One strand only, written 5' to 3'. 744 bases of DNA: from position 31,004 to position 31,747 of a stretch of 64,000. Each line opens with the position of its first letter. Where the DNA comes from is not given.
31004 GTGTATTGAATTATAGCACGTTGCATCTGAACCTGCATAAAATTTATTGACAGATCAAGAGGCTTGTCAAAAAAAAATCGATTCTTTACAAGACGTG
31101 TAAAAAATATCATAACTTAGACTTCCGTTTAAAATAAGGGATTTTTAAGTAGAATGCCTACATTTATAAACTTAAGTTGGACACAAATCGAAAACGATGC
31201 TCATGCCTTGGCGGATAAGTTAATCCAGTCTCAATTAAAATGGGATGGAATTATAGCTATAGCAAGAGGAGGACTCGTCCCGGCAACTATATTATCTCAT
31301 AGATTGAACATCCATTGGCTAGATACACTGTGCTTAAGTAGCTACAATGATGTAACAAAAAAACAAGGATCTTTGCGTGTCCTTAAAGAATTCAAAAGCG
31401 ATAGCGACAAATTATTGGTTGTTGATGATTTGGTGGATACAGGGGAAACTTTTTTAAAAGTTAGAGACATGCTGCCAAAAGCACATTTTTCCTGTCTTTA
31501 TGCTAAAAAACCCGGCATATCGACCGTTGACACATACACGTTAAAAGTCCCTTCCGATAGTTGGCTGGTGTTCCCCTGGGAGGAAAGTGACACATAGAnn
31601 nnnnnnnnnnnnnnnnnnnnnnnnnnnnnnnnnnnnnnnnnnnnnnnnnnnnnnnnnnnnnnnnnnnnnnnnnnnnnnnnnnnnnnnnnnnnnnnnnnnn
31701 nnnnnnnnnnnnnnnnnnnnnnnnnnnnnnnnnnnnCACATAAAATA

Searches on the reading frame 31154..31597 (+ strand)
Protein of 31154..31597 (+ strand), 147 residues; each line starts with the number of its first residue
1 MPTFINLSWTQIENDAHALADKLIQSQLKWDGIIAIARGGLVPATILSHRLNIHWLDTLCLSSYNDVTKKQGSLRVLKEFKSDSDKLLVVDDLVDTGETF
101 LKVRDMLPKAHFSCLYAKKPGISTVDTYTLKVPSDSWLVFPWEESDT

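Call 12: find_encoding_contigs(protein=window:31154-31597:+, flank=10000, max_places=10)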
Protein window:31154-31597:+ (147 aa): 1 contig read that carries it; 1 place shown.
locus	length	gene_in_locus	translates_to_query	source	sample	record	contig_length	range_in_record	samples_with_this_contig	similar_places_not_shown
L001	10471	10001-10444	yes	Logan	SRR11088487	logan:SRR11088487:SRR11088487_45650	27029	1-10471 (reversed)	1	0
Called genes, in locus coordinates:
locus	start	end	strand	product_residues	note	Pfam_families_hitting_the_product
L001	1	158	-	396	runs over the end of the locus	PF01490:Aa_trans, PF03222:Trp_Tyr_perm, PF03845:Spore_permease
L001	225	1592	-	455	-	PF00289:Biotin_carb_N, PF02786:CPSase_L_D2, PF02222:ATP-grasp, PF07478:Dala_Dala_lig_C, PF02785:Biotin_carb_C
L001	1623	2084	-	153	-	PF00364:Biotin_lipoyl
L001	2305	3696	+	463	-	PF12710:HAD, PF00702:Hydrolase (weak), PF01040:UbiA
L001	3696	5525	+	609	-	-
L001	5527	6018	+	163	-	PF00891:Methyltransf_2 (weak), PF13489:Methyltransf_23, PF13847:Methyltransf_31, PF08241:Methyltransf_11, PF08242:Methyltransf_12, PF13649:Methyltransf_25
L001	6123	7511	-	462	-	PF03448:MgtE_N, PF00571:CBS, PF01769:MgtE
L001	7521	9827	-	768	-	PF00390:malic, PF03949:Malic_M, PF01515:PTA_PTB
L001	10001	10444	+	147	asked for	PF00156:Pribosyltran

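Call 13: search_protein_families(library=pfam, proteins=[window:31154-31597:+])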
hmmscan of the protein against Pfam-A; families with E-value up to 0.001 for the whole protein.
window:31154-31597:+ (147 aa): 1 family
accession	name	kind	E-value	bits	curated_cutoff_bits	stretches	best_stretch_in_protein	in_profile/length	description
PF00156.33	Pribosyltran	-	6.8e-15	55.2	26.3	1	8-143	1-152/158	Phosphoribosyl transferase domain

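Call 17: find_homologous_proteins(query=window:31154-31597:+, max_evalue=1e-20)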
Query window:31154-31597:+ (147 aa): 404 proteins with E <= 1e-20 among 426 candidates; the best 120 are listed.
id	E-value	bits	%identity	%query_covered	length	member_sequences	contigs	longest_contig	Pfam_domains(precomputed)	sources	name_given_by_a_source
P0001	8.5e-92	323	97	99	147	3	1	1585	PF00156.34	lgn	-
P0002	1.9e-69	250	74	99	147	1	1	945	PF00156.34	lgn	-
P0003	1.8e-63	231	69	99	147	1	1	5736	PF00156.34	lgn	-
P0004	2.9e-60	220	66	98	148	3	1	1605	PF00156.34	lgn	-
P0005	3.7e-51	191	59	99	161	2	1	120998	PF00156.34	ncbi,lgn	-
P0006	2.6e-48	182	55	97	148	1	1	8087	PF00156.34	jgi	jgi:xanthine phosphoribosyltransferase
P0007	1.0e-44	170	51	99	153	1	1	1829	PF00156.34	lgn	-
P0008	1.2e-42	163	49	99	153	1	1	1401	PF00156.34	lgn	-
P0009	7.4e-39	151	53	93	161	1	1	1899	PF00156.34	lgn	-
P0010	4.4e-37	145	50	93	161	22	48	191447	PF00156.34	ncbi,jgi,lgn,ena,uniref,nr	ncbi:MAG TPA: xanthine phosphoribosyltransferase [Aminivibrio sp.]|jgi:xanthine phosphoribosyltransf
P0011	5.1e-37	145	49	93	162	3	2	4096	PF00156.34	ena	-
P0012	6.4e-37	145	50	93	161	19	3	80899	PF00156.34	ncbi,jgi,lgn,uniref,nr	ncbi:xanthine phosphoribosyltransferase [Aminivibrio sp.]|jgi:xanthine phosphoribosyltransferase|uni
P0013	1.2e-36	144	50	93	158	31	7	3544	PF00156.34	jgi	-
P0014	1.8e-36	143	51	93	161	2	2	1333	PF00156.34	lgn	-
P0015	2.3e-36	143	51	93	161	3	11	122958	PF00156.34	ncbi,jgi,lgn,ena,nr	ncbi:MAG TPA: xanthine phosphoribosyltransferase [Synergistaceae bacterium]|jgi:xanthine phosphoribo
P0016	2.6e-36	143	51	93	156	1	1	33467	PF00156.34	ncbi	ncbi:xanthine phosphoribosyltransferase [Desulfovulcanus sp.]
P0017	5.0e-36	142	49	97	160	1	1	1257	PF00156.34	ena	-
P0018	5.9e-36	142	49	97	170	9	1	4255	PF00156.34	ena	-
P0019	6.1e-36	142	49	93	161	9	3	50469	PF00156.34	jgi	jgi:xanthine phosphoribosyltransferase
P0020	6.7e-36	141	51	93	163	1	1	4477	PF00156.34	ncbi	-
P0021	7.0e-36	141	46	95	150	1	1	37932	PF00156.34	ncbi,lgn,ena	-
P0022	8.2e-36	141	49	93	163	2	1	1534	PF00156.34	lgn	-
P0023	9.1e-36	141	49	93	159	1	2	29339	PF00156.34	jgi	jgi:xanthine phosphoribosyltransferase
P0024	9.4e-36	141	48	94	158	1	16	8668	PF00156.34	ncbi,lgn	-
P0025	1.1e-35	141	50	93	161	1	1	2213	PF00156.34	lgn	-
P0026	1.3e-35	140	48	94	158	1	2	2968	PF00156.34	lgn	-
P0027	1.3e-35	140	49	93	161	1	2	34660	PF00156.34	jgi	-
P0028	1.3e-35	140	49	93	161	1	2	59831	PF00156.34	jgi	-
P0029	1.4e-35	140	49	93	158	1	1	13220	PF00156.34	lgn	-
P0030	1.4e-35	140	46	99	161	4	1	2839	PF00156.34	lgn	-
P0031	1.4e-35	140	49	93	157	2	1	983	PF00156.34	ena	-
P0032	1.4e-35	140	48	94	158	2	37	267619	PF00156.34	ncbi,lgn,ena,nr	ncbi:MAG: xanthine phosphoribosyltransferase [Synergistota bacterium]|nr:xanthine phosphoribosyltran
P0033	1.4e-35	140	48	94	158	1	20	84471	PF00156.34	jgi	jgi:xanthine phosphoribosyltransferase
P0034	1.7e-35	140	47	94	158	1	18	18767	PF00156.34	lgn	-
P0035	2.0e-35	140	47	93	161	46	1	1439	PF00156.34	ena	-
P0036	2.2e-35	140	50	93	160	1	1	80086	PF00156.34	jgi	-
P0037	2.5e-35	140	50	93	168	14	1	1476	PF00156.34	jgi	-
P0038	2.5e-35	140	48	94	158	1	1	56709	PF00156.34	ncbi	-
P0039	2.8e-35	139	46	97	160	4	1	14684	PF00156.34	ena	-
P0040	2.8e-35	139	48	93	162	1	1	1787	PF00156.34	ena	-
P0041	2.8e-35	139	48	93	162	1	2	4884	PF00156.34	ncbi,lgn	-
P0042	3.2e-35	139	46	95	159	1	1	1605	PF00156.34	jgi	jgi:xanthine phosphoribosyltransferase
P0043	3.2e-35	139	50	93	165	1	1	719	PF00156.34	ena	-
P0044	3.4e-35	139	49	93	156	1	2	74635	PF00156.34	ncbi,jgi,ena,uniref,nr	ncbi:xanthine phosphoribosyltransferase [Desulfohalobiaceae bacterium Ax17]|uniref:xanthine phosphor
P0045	3.5e-35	139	50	93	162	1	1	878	PF00156.34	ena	-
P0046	3.8e-35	139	47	93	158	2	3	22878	PF00156.34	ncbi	-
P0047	4.6e-35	139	49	93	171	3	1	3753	PF00156.34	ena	-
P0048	4.7e-35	139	47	96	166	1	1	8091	PF00156.34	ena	-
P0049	5.1e-35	139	46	99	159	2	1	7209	PF00156.34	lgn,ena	-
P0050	5.3e-35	138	48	93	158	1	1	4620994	PF00156.34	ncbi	-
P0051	5.4e-35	138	49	93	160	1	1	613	PF00156.34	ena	-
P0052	6.6e-35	138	48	99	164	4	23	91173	PF00156.34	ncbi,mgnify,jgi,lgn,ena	mgnify:CR=1 FL=1|jgi:xanthine phosphoribosyltransferase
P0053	7.5e-35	138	49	93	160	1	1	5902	PF00156.34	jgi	jgi:xanthine phosphoribosyltransferase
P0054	8.2e-35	138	46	95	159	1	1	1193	PF00156.34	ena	-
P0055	8.9e-35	138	46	97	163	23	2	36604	PF00156.34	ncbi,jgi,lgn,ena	ncbi:MAG: xanthine phosphoribosyltransferase [Geminicoccales bacterium]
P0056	9.0e-35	138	49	93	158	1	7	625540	PF00156.34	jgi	jgi:xanthine phosphoribosyltransferase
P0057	9.3e-35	138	45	97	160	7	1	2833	PF00156.34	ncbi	ncbi:MAG: xanthine phosphoribosyltransferase [Geminicoccaceae bacterium]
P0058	9.7e-35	138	50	93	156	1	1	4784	PF00156.34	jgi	-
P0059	1.0e-34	138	45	97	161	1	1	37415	PF00156.34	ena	-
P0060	1.1e-34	137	49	93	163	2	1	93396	PF00156.34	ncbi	-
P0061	1.1e-34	137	48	97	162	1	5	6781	PF00156.34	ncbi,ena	-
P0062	1.2e-34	137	47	93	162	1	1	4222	PF00156.34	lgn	-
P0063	1.4e-34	137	47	93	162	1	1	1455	PF00156.34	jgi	jgi:xanthine phosphoribosyltransferase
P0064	1.4e-34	137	48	93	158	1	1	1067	PF00156.34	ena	-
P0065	1.4e-34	137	47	93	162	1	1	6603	PF00156.34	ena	-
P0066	1.5e-34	137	48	93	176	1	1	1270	PF00156.34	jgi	jgi:xanthine phosphoribosyltransferase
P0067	1.5e-34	137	47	98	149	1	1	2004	PF00156.34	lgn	-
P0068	2.0e-34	137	48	93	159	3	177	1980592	PF00156.34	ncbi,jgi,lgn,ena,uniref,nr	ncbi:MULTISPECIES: xanthine phosphoribosyltransferase [Aminobacterium]|jgi:xanthine phosphoribosyltr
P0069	2.3e-34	136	46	93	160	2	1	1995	PF00156.34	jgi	jgi:adenine/guanine phosphoribosyltransferase-like PRPP-binding protein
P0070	2.3e-34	136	44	97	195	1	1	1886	PF00156.34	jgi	-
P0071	2.3e-34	136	49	93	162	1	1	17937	PF00156.34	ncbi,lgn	-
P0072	2.5e-34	136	49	93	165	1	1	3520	PF00156.34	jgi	jgi:xanthine phosphoribosyltransferase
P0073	2.6e-34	136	46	99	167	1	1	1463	PF00156.34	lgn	-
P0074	3.2e-34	136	45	93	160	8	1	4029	PF00156.34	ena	-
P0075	3.2e-34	136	49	93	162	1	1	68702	PF00156.34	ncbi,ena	ncbi:MAG: xanthine phosphoribosyltransferase [Alphaproteobacteria bacterium]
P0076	3.8e-34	136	47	93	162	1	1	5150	PF00156.34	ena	-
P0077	4.0e-34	136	49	93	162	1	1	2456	PF00156.34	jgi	-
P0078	4.0e-34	136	49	93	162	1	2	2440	PF00156.34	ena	-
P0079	4.3e-34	136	49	93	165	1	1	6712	PF00156.34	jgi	jgi:xanthine phosphoribosyltransferase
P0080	4.6e-34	135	48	95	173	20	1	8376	PF00156.34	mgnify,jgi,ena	mgnify:FL=1|jgi:xanthine phosphoribosyltransferase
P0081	4.9e-34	135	48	97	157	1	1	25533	PF00156.34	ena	-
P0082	5.5e-34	135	48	93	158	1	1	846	PF00156.34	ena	-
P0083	5.5e-34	135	50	93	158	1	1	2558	PF00156.34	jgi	jgi:xanthine phosphoribosyltransferase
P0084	5.7e-34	135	47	95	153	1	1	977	PF00156.34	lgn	-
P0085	7.3e-34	135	52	93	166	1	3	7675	PF00156.34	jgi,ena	-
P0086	7.3e-34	135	47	93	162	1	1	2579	PF00156.34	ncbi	-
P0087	9.0e-34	134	46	97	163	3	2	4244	PF00156.34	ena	-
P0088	9.3e-34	134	46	95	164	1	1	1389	PF00156.34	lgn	-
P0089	9.9e-34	134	47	93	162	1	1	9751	PF00156.34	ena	-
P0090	1.0e-33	134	48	93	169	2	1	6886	PF00156.34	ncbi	ncbi:MAG: xanthine phosphoribosyltransferase [Pseudomonadota bacterium]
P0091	1.1e-33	134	47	93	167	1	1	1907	PF00156.34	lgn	-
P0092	1.1e-33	134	50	93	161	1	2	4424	PF00156.34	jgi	jgi:xanthine phosphoribosyltransferase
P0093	1.3e-33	134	48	93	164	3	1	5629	PF00156.34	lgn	-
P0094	1.4e-33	134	50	93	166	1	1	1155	PF00156.34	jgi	-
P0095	1.4e-33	134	46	96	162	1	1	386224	PF00156.34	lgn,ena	-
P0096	1.6e-33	134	45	95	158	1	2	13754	PF00156.34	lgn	-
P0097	1.7e-33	134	47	93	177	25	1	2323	PF00156.34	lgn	-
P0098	1.8e-33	133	46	95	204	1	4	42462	PF00156.34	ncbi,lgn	-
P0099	1.8e-33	133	48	97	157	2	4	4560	PF00156.34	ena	-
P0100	1.8e-33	133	49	93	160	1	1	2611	PF00156.34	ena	-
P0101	1.8e-33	133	47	94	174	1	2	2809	PF00156.34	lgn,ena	-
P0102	2.1e-33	133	47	95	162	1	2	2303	PF00156.34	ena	-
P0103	2.2e-33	133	44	97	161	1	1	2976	PF00156.34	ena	-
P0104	2.4e-33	133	49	93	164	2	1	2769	PF00156.34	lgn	-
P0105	2.5e-33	133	45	99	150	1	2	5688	PF00156.34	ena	-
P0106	2.6e-33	133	45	95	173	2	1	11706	PF00156.34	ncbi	-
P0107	2.7e-33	133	46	98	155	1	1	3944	PF00156.34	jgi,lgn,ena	-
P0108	3.0e-33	133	47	93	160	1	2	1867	PF00156.34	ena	-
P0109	3.1e-33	133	46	95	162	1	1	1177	PF00156.34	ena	-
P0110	3.3e-33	133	46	95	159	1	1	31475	PF00156.34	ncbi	ncbi:MAG: xanthine phosphoribosyltransferase [Geminicoccaceae bacterium]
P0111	3.6e-33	133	47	93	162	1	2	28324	PF00156.34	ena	-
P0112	3.8e-33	132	49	95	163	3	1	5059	PF00156.34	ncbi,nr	ncbi:Xanthine phosphoribosyltransferase [bacterium HR39]|nr:Xanthine phosphoribosyltransferase [bact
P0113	3.8e-33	132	46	93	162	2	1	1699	PF00156.34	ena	-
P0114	4.1e-33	132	47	93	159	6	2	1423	PF00156.34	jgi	jgi:xanthine phosphoribosyltransferase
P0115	4.2e-33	132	45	97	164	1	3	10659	PF00156.34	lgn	-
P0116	4.9e-33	132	48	93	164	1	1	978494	PF00156.34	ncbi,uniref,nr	ncbi:xanthine phosphoribosyltransferase [Oceanibaculum indicum]|uniref:Xanthine-guanine phosphoribos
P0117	5.3e-33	132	46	93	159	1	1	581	PF00156.34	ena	-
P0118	5.7e-33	132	47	93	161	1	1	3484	PF00156.34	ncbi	-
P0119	6.6e-33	132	45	95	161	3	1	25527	PF00156.34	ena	-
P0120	6.7e-33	132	46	95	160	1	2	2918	PF00156.34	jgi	jgi:hypoxanthine phosphoribosyltransferase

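Call 18: find_encoding_contigs(protein=P0001, flank=10000)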
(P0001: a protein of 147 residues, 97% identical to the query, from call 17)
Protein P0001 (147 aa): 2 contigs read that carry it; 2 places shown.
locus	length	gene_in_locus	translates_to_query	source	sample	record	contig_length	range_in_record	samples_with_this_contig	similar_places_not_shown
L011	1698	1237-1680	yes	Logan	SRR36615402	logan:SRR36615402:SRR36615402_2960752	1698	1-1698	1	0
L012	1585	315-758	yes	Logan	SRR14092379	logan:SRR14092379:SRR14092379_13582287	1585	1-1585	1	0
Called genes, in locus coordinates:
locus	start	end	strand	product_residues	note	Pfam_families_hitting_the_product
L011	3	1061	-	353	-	?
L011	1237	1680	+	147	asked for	PF00156:Pribosyltran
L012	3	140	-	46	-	?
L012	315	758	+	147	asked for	PF00156:Pribosyltran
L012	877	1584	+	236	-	?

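Call 19: find_encoding_contigs(protein=P0005, flank=10000)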
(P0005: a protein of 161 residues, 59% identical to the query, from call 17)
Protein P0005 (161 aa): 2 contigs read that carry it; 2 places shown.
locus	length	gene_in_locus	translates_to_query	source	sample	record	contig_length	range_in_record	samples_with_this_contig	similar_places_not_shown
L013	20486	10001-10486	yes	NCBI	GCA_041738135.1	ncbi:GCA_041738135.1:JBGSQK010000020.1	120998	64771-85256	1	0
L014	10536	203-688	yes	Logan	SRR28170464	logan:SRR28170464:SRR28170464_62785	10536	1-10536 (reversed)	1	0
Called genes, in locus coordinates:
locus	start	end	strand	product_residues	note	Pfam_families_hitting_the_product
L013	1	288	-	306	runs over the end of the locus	PF02899:Phage_int_SAM_1, PF13495:Phage_int_SAM_4, PF00589:Phage_integrase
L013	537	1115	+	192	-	PF13189:Cytidylate_kin2 (faint), PF13238:AAA_18, PF13671:AAA_33 (faint), PF01202:SKI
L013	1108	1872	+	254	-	PF03167:UDG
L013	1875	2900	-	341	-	PF04613:LpxD, PF21711:DCTN5 (faint), PF25087:GMPPB_C, PF00132:Hexapep (weak), PF25084:LbH_EIF2B, PF00132:Hexapep, PF25087:GMPPB_C (weak), PF00132:Hexapep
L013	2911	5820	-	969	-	PF05345:He_PIG, PF17963:Big_9, PF18957:RibLong (weak), PF05345:He_PIG, PF17963:Big_9 (weak), PF05345:He_PIG, PF17803:Cadherin_4 (weak), PF00353:HemolysinCabind (weak), +1 more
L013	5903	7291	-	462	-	PF03448:MgtE_N, PF00571:CBS, PF01769:MgtE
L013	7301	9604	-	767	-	PF00390:malic, PF03949:Malic_M, PF01515:PTA_PTB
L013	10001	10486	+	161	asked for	PF00156:Pribosyltran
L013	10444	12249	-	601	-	PF00009:GTP_EFTU, PF01926:MMR_HSR1 (faint), PF03144:GTP_EFTU_D2, PF14492:EFG_III (weak), PF00679:EFG_C, PF06421:LepA_C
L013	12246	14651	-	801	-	PF01588:tRNA_bind, PF03483:B3_4, PF03484:B5, PF17759:tRNA_synthFbeta, PF03147:FDX-ACB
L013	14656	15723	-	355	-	PF02912:Phe_tRNA-synt_N, PF01409:tRNA-synt_2d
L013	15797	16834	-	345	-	PF05958:tRNA_U5-meth_tr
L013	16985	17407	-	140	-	PF10116:Host_attach, PF18856:baeRF_family12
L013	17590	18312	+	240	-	PF00119:ATP-synt_A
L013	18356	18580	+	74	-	PF00137:ATP-synt_C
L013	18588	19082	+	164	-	PF02326:YMF19, PF00430:ATP-synt_B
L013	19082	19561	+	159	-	PF00430:ATP-synt_B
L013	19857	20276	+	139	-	PF11042:DUF2750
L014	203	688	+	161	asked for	PF00156:Pribosyltran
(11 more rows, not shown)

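Call 20: find_encoding_contigs(protein=P0003, flank=10000)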
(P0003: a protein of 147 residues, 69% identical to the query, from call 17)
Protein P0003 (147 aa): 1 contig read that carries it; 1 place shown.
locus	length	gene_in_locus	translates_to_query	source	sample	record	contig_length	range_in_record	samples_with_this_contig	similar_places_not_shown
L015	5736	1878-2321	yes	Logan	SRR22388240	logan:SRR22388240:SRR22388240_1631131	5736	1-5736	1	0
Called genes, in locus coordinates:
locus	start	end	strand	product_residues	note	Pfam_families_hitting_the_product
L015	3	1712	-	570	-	?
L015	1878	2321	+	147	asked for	PF00156:Pribosyltran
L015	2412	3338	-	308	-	PF01040:UbiA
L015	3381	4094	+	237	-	PF20260:PUA_4, PF04452:Methyltrans_RNA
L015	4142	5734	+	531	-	?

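Call 28: list_cluster_members(proteins=[P0121, P0005, P0001])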
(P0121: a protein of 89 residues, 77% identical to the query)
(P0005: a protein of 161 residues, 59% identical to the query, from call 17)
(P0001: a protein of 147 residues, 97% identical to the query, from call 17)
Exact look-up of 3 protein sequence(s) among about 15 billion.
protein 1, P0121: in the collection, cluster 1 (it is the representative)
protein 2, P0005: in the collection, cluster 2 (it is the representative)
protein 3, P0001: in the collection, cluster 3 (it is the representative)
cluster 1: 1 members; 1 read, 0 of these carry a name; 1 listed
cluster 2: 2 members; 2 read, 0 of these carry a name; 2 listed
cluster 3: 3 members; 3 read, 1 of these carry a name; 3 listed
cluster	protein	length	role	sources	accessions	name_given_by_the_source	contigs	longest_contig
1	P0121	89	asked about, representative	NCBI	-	-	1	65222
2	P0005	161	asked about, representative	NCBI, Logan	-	-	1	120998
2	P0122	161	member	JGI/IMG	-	-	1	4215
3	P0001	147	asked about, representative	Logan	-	-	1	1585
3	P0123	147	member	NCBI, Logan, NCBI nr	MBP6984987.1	MAG: xanthine phosphoribosyltransferase [Alphaproteobacteria bacterium] | xanthine phosphoribosyltransferase [Alphaproteobacteria bacterium]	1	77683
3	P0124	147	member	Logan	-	-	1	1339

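Call 30: find_encoding_contigs(protein=P0123, flank=10000)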
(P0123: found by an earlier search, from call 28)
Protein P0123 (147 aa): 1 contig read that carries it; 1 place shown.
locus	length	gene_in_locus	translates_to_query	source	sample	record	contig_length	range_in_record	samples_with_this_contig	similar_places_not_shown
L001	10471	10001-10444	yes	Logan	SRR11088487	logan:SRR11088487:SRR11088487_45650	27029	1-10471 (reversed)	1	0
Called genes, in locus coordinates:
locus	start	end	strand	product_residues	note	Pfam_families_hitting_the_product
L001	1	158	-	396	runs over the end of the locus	PF01490:Aa_trans, PF03222:Trp_Tyr_perm, PF03845:Spore_permease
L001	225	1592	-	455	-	PF00289:Biotin_carb_N, PF02786:CPSase_L_D2, PF02222:ATP-grasp, PF07478:Dala_Dala_lig_C, PF02785:Biotin_carb_C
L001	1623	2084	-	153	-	PF00364:Biotin_lipoyl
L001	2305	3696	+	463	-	PF12710:HAD, PF00702:Hydrolase (weak), PF01040:UbiA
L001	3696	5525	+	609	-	-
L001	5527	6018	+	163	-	PF00891:Methyltransf_2 (weak), PF13489:Methyltransf_23, PF13847:Methyltransf_31, PF08241:Methyltransf_11, PF08242:Methyltransf_12, PF13649:Methyltransf_25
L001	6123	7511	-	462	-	PF03448:MgtE_N, PF00571:CBS, PF01769:MgtE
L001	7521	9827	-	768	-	PF00390:malic, PF03949:Malic_M, PF01515:PTA_PTB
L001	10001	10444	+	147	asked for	PF00156:Pribosyltran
